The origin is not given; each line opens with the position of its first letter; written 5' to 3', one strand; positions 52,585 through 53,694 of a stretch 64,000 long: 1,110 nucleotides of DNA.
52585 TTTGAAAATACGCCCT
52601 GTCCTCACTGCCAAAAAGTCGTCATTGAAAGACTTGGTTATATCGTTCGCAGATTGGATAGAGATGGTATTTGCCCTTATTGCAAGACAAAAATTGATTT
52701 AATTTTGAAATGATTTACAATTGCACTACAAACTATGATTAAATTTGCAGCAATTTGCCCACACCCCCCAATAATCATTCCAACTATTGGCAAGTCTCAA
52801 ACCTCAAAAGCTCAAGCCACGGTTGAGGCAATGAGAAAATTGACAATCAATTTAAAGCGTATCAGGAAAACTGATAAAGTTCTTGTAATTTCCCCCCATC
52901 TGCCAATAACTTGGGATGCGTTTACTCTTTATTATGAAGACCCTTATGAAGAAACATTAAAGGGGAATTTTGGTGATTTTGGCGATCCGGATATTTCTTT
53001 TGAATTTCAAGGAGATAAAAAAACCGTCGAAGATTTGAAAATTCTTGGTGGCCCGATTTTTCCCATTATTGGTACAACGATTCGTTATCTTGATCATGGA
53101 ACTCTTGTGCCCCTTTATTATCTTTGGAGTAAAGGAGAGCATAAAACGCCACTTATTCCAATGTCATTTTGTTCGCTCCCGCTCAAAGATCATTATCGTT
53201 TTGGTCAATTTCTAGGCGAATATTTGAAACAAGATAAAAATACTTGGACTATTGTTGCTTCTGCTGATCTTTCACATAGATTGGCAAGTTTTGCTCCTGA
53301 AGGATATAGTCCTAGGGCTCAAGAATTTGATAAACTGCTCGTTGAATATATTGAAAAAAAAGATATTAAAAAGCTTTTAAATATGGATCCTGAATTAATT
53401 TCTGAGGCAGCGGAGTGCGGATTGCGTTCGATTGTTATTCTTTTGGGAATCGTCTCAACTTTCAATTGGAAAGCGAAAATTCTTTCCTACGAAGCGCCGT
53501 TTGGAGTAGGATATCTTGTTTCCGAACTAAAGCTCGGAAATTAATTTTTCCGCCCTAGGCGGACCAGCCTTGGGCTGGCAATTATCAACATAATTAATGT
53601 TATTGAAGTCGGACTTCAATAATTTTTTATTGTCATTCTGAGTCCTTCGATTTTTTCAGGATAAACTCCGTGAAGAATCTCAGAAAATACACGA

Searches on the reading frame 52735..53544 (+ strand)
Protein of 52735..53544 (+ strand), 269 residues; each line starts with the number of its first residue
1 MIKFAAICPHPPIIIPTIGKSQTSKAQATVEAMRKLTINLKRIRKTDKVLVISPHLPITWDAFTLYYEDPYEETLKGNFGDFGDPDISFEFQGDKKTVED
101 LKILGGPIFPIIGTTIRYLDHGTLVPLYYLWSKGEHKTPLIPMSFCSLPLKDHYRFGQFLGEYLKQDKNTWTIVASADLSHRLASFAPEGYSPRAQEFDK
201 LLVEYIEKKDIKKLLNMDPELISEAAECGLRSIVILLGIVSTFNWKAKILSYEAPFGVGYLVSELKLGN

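Call 18: search_protein_families(library=pfam, proteins=[window:52735-53544:+], max_evalue=0.001)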
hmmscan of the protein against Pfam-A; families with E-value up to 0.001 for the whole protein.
window:52735-53544:+ (269 aa): 2 families
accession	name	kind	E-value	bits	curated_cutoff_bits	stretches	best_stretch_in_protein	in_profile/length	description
PF02900.23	LigB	-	5.6e-32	111.3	26.3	1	5-262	2-268/269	Catalytic LigB subunit of aromatic ring-opening dioxygenase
PF01875.22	Memo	-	2.6e-07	30.6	27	1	125-253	126-250/269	Memo-like protein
